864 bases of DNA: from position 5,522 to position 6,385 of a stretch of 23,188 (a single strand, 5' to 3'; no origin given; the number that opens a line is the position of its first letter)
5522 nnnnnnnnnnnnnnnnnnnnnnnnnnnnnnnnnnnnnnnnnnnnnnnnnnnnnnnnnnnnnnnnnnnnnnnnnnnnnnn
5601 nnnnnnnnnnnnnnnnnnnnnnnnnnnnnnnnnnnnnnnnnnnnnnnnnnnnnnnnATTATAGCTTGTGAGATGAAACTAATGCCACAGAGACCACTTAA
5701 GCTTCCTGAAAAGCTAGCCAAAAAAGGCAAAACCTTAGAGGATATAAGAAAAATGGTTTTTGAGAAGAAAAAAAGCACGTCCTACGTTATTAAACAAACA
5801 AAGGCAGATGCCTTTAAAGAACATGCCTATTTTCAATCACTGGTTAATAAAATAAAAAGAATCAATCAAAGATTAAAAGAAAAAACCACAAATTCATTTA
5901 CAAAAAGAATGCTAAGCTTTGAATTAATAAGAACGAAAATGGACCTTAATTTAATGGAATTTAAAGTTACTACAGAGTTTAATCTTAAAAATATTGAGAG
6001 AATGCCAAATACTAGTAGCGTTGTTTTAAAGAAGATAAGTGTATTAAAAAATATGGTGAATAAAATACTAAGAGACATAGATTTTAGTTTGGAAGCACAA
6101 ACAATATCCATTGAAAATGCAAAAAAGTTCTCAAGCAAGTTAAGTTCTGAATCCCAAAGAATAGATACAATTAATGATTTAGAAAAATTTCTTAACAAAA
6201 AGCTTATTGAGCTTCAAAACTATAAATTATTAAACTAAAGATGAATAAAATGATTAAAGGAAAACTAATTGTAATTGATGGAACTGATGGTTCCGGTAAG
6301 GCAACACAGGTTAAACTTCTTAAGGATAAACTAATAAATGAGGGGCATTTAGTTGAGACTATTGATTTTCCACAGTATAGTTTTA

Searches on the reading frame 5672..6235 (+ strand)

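Call 84: search_protein_families(library=pfam, proteins=[window:5672-6235:+], max_evalue=0.1)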
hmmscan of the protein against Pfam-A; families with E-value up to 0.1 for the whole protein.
window:5672-6235:+ (188 aa): 1 family
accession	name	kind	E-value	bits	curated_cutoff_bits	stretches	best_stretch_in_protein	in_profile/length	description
PF19745.5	FUT8_N_cat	-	0.016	14.5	27.6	1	15-183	52-202/499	Alpha-(1,6)-fucosyltransferase N- and catalytic domains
